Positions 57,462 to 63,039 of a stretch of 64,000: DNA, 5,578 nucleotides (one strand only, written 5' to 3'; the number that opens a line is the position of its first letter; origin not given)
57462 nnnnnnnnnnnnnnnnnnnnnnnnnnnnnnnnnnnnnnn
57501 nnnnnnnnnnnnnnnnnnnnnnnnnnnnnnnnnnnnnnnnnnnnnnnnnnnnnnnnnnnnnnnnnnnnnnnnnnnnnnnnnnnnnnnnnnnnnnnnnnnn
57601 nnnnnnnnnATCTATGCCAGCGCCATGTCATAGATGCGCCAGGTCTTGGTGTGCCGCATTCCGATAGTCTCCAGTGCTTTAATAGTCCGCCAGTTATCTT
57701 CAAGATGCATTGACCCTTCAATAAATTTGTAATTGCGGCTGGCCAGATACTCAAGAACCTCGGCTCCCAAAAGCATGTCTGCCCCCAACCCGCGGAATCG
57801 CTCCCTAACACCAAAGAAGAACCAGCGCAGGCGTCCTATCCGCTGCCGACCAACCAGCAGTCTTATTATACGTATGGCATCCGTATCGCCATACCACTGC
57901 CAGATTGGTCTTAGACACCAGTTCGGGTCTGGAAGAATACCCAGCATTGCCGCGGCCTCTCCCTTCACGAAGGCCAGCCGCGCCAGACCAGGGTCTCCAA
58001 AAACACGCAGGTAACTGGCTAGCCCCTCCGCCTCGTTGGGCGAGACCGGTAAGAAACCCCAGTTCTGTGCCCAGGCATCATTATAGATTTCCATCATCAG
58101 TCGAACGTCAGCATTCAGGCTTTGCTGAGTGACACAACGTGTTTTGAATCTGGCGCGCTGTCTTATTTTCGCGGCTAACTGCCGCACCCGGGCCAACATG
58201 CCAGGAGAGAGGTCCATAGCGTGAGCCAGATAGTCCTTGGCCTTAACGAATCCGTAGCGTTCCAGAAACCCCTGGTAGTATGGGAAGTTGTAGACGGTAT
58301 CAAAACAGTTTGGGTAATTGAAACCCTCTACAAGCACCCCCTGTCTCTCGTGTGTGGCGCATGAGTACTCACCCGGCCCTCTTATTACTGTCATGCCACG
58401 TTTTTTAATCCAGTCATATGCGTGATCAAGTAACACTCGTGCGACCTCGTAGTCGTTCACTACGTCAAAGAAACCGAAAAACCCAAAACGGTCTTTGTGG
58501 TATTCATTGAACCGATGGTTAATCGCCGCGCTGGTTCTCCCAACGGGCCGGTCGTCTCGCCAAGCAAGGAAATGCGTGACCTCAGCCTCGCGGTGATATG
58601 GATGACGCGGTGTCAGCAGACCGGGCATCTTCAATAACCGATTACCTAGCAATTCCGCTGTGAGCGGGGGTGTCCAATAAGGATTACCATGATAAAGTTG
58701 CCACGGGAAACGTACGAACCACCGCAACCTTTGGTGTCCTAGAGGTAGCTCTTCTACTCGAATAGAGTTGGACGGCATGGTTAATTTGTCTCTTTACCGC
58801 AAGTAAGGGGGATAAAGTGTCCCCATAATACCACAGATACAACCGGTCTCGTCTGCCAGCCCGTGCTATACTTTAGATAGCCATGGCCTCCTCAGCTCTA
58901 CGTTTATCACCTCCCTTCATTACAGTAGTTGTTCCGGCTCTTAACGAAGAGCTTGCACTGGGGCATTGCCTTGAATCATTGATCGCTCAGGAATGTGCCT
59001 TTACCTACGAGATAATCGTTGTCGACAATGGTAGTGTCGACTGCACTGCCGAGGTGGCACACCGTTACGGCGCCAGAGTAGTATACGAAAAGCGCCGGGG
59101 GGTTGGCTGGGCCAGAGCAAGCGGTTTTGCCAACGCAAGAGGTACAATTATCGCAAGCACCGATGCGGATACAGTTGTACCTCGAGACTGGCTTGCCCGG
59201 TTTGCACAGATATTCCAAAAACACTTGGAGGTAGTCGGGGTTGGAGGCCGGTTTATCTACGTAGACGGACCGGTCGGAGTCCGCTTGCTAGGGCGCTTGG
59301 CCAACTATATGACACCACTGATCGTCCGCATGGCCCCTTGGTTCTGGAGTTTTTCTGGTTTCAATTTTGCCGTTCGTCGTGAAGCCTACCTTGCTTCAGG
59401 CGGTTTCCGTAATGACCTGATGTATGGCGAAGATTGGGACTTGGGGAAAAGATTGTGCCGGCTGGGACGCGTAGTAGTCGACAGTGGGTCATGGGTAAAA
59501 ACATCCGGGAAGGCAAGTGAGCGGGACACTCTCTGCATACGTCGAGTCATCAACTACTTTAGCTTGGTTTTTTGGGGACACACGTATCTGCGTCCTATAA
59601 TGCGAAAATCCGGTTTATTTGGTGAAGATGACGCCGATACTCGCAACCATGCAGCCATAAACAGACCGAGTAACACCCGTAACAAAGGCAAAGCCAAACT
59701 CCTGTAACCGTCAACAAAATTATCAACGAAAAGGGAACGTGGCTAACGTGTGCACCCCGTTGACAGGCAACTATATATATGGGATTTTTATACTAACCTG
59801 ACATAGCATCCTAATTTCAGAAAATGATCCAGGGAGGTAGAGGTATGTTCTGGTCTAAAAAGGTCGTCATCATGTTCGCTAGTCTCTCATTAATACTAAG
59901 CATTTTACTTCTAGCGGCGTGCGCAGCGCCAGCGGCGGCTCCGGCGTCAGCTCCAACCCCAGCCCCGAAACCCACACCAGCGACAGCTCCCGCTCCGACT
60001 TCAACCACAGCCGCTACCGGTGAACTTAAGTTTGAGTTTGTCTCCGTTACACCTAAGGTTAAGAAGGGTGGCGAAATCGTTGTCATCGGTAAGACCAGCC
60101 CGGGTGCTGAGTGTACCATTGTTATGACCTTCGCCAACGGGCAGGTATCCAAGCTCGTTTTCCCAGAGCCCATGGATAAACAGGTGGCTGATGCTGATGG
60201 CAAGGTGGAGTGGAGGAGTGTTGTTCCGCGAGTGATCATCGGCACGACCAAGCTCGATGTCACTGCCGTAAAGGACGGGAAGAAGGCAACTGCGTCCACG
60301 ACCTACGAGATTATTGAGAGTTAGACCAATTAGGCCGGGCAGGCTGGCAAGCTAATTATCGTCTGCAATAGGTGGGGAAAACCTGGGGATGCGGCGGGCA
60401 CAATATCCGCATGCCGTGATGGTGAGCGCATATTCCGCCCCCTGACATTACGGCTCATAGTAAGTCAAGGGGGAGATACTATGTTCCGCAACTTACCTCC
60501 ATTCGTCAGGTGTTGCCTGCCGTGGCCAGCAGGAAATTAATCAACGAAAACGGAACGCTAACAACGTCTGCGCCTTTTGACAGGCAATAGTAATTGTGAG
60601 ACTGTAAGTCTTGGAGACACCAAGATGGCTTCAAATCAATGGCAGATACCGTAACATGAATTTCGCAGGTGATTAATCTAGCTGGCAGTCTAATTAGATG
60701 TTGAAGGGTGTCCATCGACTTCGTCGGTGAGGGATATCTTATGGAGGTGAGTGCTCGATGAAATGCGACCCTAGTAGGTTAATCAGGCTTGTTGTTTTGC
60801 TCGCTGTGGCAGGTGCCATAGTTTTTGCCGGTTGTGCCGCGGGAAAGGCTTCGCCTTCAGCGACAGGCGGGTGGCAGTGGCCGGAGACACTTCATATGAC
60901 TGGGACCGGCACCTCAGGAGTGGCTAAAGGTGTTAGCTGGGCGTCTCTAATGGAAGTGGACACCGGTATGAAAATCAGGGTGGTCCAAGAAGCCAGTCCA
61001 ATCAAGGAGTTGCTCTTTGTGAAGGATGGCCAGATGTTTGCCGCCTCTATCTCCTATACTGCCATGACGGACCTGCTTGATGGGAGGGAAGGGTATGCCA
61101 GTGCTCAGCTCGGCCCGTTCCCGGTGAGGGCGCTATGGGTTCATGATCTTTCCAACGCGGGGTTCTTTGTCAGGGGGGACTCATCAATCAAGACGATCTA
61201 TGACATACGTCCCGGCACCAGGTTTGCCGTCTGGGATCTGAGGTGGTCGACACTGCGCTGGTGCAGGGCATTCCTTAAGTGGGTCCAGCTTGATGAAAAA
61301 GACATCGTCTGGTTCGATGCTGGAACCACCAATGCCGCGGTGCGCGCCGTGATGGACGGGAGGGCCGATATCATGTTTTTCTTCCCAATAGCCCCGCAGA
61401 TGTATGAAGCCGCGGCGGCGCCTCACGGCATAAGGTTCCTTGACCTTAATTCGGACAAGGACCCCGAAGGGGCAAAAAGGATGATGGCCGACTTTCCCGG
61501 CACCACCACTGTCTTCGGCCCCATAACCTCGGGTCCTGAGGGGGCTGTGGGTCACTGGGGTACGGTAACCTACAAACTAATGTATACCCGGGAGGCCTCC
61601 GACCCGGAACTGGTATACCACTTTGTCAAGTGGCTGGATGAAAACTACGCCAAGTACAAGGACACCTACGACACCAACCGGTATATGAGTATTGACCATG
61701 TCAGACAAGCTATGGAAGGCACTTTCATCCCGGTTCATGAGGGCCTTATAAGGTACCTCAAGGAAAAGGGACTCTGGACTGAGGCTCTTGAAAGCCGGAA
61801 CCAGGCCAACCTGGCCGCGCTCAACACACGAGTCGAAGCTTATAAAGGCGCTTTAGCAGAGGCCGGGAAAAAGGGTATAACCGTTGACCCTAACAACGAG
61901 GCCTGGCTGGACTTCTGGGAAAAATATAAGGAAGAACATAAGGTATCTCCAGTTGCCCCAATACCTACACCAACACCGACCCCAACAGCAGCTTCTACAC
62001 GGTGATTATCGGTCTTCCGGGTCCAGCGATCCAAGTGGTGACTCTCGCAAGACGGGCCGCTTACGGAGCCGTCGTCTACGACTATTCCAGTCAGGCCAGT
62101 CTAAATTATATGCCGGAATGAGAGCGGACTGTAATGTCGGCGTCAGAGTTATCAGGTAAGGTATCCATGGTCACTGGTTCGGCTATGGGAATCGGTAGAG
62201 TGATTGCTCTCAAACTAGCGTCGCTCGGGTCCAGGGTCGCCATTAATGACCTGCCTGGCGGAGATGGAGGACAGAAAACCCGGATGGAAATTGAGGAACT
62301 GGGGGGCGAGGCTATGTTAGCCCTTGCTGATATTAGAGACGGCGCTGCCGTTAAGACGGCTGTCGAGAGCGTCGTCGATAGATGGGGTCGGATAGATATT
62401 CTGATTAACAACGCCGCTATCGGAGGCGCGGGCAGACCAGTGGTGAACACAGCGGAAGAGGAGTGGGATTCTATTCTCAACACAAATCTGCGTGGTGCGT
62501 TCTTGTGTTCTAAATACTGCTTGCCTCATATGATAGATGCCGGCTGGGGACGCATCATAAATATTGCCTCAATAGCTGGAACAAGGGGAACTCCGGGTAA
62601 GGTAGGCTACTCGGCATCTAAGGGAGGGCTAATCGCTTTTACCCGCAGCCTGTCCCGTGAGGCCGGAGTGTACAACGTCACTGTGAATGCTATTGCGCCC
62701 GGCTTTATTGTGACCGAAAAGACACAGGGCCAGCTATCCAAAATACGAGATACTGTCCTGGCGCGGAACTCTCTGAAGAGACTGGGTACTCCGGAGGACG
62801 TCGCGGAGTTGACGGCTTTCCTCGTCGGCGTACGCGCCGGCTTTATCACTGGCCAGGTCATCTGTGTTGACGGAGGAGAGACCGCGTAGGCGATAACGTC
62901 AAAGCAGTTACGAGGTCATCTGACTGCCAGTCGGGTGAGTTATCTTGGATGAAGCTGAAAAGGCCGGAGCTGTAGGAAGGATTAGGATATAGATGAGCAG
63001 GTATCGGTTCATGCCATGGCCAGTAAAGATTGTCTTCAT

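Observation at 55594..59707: Compact spt-like / KDSR-like / GNAT-like operon with divergent GT2: a candidate ceramide-type lipid biosynthesis module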

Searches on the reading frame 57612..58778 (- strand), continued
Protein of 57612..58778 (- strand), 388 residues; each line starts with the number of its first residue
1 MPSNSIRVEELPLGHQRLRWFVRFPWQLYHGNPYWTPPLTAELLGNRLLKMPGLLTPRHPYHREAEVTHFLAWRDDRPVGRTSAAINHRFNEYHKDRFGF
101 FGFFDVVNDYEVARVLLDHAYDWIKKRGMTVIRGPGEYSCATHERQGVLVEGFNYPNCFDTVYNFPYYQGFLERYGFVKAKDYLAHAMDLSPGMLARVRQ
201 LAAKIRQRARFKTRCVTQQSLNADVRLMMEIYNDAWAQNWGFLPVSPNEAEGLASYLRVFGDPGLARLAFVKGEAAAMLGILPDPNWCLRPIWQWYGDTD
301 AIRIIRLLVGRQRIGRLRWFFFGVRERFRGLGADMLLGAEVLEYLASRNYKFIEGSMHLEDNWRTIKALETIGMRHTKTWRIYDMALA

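Call 62: fold_search(model_id=the predicted structure, library=pdb)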
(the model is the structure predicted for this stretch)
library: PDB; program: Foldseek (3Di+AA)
matches with E <= 10: 633; with E <= 0.001: 152
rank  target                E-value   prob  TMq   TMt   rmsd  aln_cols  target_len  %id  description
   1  2wpw_B                5.5e-13  1.00  0.53  0.61   6.8       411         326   14  Tandem GNAT protein from the clavulanic acid biosynthesis pathway (without AcCoA) (released 2009-12-29)
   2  2wpw_A                2.1e-12  1.00  0.55  0.63   6.7       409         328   14  Tandem GNAT protein from the clavulanic acid biosynthesis pathway (without AcCoA) (released 2009-12-29)
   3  2wpw_C                7.9e-12  1.00  0.54  0.63   6.7       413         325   14  Tandem GNAT protein from the clavulanic acid biosynthesis pathway (without AcCoA) (released 2009-12-29)
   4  5kf1_A                4.6e-11  1.00  0.56  0.67   6.4       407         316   14  X-ray structure of a glucosamine N-Acetyltransferase from Clostridium acetobutylicum, apo form, pH 5 (released 2016-07-06)
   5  2wpx_A                8.8e-11  1.00  0.55  0.64   6.7       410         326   14  Tandem GNAT protein from the clavulanic acid biosynthesis pathway (with AcCoA) (released 2009-12-29)
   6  6wqc                  9.9e-11  1.00  0.40  0.49   8.6       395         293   10  Crystal structure of VipF from Legionella hackeliae in complex with CoA (released 2021-11-10)
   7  5kgh_B                1.3e-10  1.00  0.53  0.64   8.3       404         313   12  X-ray structure of a glucosamine N-Acetyltransferase from Clostridium acetobutylicum, mutant Y297F (released 2016-07-06)
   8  5kga_A                1.4e-10  1.00  0.55  0.66   6.9       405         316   12  X-ray structure of a glucosamine N-Acetyltransferase from Clostridium acetobutylicum, mutant D287N, in complex with N- (released 2016-07-06)
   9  7wx7                  2.1e-10  1.00  0.44  0.55   7.6       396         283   10  complex of a legionella acetyltransferase VipF and COA/ACO (released 2023-02-22)
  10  6wqb                  2.3e-10  1.00  0.42  0.52   8.2       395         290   10  Crystal structure of VipF from Legionella hackeliae in complex with acetyl-CoA (released 2021-11-10)
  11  3tt2                  3.2e-10  1.00  0.47  0.57   5.6       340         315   13  Crystal Structure of GCN5-related N-Acetyltransferase from Sphaerobacter thermophilus (released 2011-10-05)
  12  5kgh_A                5.2e-10  1.00  0.53  0.64   7.8       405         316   12  X-ray structure of a glucosamine N-Acetyltransferase from Clostridium acetobutylicum, mutant Y297F (released 2016-07-06)
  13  7q3a_A                7.4e-10  1.00  0.54  0.61   7.4       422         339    8  Crystal structure of MAB_4324 a tandem repeat GNAT from Mycobacterium abscessus (released 2022-05-04)
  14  4zm6_A                9.9e-10  1.00  0.53  0.27   8.7       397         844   12  A unique GCN5-related glucosamine N-acetyltransferase region exist in the fungal multi-domain GH3 beta-N-acetylglucosa (released 2015-12-09)
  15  9emp                  1.1e-09  1.00  0.38  0.42   9.3       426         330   12  Crystal structure of Histidine acetyltransferase with N-myristoyl histidine and coenzyme A (released 2025-03-19)
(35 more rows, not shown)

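Call 63: find_encoding_contigs(protein=P0023, flank=4000, max_places=2)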
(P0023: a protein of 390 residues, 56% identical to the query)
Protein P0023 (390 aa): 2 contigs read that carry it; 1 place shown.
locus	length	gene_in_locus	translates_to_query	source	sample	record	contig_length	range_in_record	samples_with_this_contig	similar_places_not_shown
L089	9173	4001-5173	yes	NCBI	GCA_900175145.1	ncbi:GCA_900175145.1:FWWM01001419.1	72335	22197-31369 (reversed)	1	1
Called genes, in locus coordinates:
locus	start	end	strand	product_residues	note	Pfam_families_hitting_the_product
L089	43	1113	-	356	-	PF01658:Inos-1-P_synth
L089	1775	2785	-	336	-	PF01040:UbiA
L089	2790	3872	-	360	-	PF03706:LPG_synthase_TM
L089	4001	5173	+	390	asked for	PF00583:Acetyltransf_1 (faint)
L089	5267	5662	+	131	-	PF00392:GntR, PF02082:Rrf2 (weak)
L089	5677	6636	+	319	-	PF01145:Band_7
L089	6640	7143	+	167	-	-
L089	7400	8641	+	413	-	PF13439:Glyco_transf_4, PF13579:Glyco_trans_4_4, PF20706:GT4-conflict (weak), PF00534:Glycos_transf_1, PF13692:Glyco_trans_1_4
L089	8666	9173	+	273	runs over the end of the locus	PF13240:Zn_Ribbon_1 (weak)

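Call 64: find_encoding_contigs(protein=P0052, flank=4000, max_places=2)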
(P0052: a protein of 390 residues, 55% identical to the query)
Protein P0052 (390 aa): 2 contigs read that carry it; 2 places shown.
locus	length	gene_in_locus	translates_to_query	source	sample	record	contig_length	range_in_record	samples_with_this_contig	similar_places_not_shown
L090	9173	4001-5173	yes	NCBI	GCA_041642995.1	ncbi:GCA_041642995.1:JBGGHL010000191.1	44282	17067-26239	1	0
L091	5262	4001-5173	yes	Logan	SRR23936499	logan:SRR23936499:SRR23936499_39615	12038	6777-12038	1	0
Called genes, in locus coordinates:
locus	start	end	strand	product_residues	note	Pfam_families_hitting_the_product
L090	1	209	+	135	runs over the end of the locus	PF01541:GIY-YIG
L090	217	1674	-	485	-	PF01139:RtcB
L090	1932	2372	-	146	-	PF02635:DsrE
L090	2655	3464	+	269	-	PF01863:YgjP-like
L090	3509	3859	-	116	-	-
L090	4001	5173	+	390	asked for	PF00583:Acetyltransf_1 (faint)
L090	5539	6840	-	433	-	PF00155:Aminotran_1_2, PF00266:Aminotran_5 (weak), PF01053:Cys_Met_Meta_PP (weak), PF01212:Beta_elim_lyase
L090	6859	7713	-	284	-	PF00106:adh_short, PF08659:KR, PF23441:SDR (weak), PF01370:Epimerase (weak), PF13561:adh_short_C2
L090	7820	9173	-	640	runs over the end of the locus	PF02730:AFOR_N, PF01314:AFOR_C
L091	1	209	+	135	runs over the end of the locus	PF01541:GIY-YIG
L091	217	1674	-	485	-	PF01139:RtcB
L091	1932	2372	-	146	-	PF02635:DsrE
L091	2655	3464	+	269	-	PF01863:YgjP-like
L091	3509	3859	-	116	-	-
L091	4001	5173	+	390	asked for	PF00583:Acetyltransf_1 (faint)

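Call 65: find_encoding_contigs(protein=P0014, flank=4000, max_places=2)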
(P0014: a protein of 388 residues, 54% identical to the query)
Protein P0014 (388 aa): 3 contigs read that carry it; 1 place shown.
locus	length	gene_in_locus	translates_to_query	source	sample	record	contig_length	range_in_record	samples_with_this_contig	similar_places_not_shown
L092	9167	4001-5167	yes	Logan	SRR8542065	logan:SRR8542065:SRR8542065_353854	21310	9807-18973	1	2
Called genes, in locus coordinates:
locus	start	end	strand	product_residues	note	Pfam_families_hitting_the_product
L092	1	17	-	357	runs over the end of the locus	PF00483:NTP_transferase, PF12804:NTP_transf_3 (weak), PF25084:LbH_EIF2B, PF00132:Hexapep (weak), PF24894:Hexapep_GlmU (weak), PF25087:GMPPB_C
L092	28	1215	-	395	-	PF09488:Osmo_MPGsynth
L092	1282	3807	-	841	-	PF01074:Glyco_hydro_38N, PF09261:Alpha-mann_mid, PF07748:Glyco_hydro_38C, PF17677:Glyco_hydro38C2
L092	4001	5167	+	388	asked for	-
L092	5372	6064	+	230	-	PF06028:DUF915 (faint), PF07819:PGAP1 (faint), PF00561:Abhydrolase_1, PF12146:Hydrolase_4, PF12697:Abhydrolase_6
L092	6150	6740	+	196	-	-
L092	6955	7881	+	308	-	-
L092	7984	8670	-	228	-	PF00005:ABC_tran, PF02463:SMC_N (weak), PF13304:AAA_21 (faint)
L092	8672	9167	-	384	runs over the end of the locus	PF12704:MacB_PCD, PF02687:FtsX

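Call 90: find_encoding_contigs(protein=P0022, flank=3000, max_places=1)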
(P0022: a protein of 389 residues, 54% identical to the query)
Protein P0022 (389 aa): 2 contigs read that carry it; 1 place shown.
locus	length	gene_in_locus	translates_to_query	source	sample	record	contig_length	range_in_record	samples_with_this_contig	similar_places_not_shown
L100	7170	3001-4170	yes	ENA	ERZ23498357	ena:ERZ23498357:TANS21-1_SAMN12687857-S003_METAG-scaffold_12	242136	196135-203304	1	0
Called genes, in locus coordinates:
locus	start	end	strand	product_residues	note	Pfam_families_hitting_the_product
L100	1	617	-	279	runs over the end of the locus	PF00809:Pterin_bind, PF03599:CdhD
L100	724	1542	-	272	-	PF00753:Lactamase_B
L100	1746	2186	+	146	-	-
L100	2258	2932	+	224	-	-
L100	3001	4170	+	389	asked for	-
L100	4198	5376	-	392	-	PF00155:Aminotran_1_2, PF00266:Aminotran_5 (weak), PF01053:Cys_Met_Meta_PP (weak), PF01041:DegT_DnrJ_EryC1 (weak), PF01212:Beta_elim_lyase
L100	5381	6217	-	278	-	PF00106:adh_short, PF08659:KR, PF23441:SDR, PF13561:adh_short_C2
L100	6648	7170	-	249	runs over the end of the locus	PF02596:DUF169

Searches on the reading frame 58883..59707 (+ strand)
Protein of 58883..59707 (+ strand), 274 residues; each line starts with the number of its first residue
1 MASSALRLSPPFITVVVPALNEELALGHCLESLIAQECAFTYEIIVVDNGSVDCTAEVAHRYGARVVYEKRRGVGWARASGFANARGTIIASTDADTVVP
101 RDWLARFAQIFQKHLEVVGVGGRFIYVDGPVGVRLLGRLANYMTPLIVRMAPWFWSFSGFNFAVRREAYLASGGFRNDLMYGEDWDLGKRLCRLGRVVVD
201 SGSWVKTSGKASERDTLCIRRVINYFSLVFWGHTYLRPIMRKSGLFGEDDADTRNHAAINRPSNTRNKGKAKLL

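Call 3: search_protein_families(library=pfam, proteins=[window:58883-59707:+], max_evalue=0.01)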
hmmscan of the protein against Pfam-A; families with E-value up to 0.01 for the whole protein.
window:58883-59707:+ (274 aa): 4 families
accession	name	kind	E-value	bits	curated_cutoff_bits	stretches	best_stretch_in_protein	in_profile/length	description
PF00535.33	Glycos_transf_2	-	1.1e-27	97.4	23.3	1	14-169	1-164/168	Glycosyl transferase family 2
PF13641.12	Glyco_tranf_2_3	-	3.6e-16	60.3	27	1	10-198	1-201/230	Glycosyltransferase like family 2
PF13632.12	Glyco_trans_2_3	-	3.4e-07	30.7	27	1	90-199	2-114/198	Glycosyl transferase family group 2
PF10111.15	Glyco_tranf_2_2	-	1.9e-06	28.1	27.3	1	15-112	2-107/276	Glycosyltransferase like family 2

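Call 4: search_protein_families(library=ncbifam, proteins=[window:58883-59707:+], max_evalue=0.01)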
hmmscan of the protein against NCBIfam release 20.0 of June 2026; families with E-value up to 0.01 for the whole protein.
window:58883-59707:+ (274 aa): 23 families
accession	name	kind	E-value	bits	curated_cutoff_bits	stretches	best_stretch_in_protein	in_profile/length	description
NF041875.1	EPS_EpsD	equivalog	2.9e-22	79.5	370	1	14-197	2-195/325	exopolysaccharide biosynthesis glycosyltransferase EpsD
TIGR03965.1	mycofact_glyco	equivalog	4.3e-22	78.6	280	1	9-198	72-270/467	mycofactocin biosynthesis glycosyltransferase MftF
TIGR04283.1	glyco_like_mftF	equivalog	1.3e-21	77.2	182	1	13-224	1-201/221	TIGR04283 family arsenosugar biosynthesis glycosyltransferase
NF038302.1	EPS_HpsE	equivalog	8.7e-16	57.8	300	1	13-123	3-123/307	hormogonium polysaccharide biosynthesis glycosyltransferase HpsE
NF007482.0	PRK10073.1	equivalog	1.4e-14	53.9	423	1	11-128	6-128/334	glycosyltransferase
NF010496.0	PRK13915.1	equivalog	7e-12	45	262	1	13-98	33-128/307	glucosyl-3-phosphoglycerate synthase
NF041391.1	DPhHxTase_Halo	equivalog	1.4e-11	43.8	375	1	19-119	3-101/213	dolichyl-phosphate hexose transferase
TIGR03469.1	HpnB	hypoth_equivalog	3.4e-10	39.5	379.25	1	8-67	41-100/386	hopene-associated glycosyltransferase HpnB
TIGR04182.1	glyco_TIGR04182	equivalog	1.3e-09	37.9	325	1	13-127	2-113/293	S-layer glycoprotein N-glycosyltransferase AglJ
TIGR03937.1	PgaC_IcaA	equivalog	9.3e-09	34.7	422.3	1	11-122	45-161/407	poly-beta-1,6-N-acetyl-D-glucosamine synthase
NF041394.1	GtaseAglG_Halo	equivalog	8.9e-08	31.7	440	1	26-124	18-119/304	glucosyl-dolichyl phosphate glucuronosyltransferase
TIGR04242.1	nodulat_NodC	equivalog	1.2e-07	31.1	550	1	10-113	47-158/395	chitooligosaccharide synthase NodC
NF047683.1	TeichurnBiosyTuaG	equivalog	4.4e-07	29.8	400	1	11-114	6-114/252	teichuronic acid biosynthesis protein TuaG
NF007986.1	PRK10714.1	equivalog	7e-07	28.6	529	1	13-120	8-124/316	undecaprenyl-phosphate 4-deoxy-4-formamido-L-arabinose transferase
NF041865.1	EpsU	equivalog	7.8e-07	28.4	700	1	14-115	42-151/394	exopolysaccharide biosynthesis GT2 family glycosyltransferase EpsU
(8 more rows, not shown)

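Call 77: search_solved_structures(query=window:58883-59707:+, max_evalue=0.00001)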
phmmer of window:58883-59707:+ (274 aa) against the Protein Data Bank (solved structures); distinct sequences matched with E-value up to 0.00001: 12.
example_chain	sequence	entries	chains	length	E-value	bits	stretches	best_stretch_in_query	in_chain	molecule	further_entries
2z87_A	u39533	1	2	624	1.2e-12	50.9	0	8-118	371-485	Chondroitin synthase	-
2z86_A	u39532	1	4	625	1.2e-12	50.9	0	8-118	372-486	Chondroitin synthase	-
9omj_A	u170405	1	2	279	4.8e-10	42.4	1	10-118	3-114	Glycosyltransferase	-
9omh_A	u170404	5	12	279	4.8e-10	42.4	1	10-118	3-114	Glycosyltransferase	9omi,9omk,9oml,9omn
9omm_A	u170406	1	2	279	4.8e-10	42.4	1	10-118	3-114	Glycosyltransferase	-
6p61_A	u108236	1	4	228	3.8e-09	39.4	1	10-107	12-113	Glycosyltransferase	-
3bcv_A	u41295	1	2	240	3.9e-09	39.4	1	11-121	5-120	Putative glycosyltransferase protein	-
22ao_A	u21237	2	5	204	2.5e-07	33.5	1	10-101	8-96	GmaR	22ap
6yv7_B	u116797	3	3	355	1.4e-06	31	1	11-192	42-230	Glycosyl transferase, family 2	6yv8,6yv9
6yv7_A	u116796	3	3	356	1.4e-06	31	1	11-192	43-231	Glycosyl transferase, family 2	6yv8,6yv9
5hea_A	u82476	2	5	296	2.1e-06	30.4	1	12-105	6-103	Putative glycosyltransferase (GalT1)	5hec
5mlz_A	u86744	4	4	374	9e-06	28.4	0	12-125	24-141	Dolichol monophosphate mannose synthase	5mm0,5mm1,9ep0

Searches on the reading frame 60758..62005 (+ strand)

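Call 55: search_protein_families(library=pfam, proteins=[window:60758-62005:+], max_evalue=0.001)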
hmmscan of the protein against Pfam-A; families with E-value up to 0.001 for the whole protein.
window:60758-62005:+ (415 aa): 1 family
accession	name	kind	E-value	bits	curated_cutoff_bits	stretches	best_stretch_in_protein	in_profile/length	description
PF16868.10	NMT1_3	-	2.3e-18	67.2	27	1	58-338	18-289/289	NMT1-like family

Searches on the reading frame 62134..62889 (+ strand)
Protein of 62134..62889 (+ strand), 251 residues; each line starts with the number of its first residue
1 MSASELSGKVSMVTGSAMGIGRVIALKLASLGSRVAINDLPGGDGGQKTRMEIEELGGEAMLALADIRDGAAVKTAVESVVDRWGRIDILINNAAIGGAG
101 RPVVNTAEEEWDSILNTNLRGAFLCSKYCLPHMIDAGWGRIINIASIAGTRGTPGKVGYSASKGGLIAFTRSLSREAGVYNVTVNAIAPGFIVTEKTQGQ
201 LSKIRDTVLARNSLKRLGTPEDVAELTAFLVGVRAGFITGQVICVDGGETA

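Call 55: search_protein_families(library=pfam, proteins=[window:62134-62889:+], max_evalue=0.001)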
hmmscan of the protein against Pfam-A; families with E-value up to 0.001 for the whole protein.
window:62134-62889:+ (251 aa): 3 families
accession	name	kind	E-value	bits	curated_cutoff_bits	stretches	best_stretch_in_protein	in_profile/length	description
PF13561.12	adh_short_C2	-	1.4e-61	208.5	27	1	15-248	1-234/236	Enoyl-(Acyl carrier protein) reductase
PF00106.31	adh_short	-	5e-53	179.9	26.6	1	9-199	1-189/195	short chain dehydrogenase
PF08659.16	KR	-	1.5e-09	38.5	22.6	1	12-176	4-166/180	KR domain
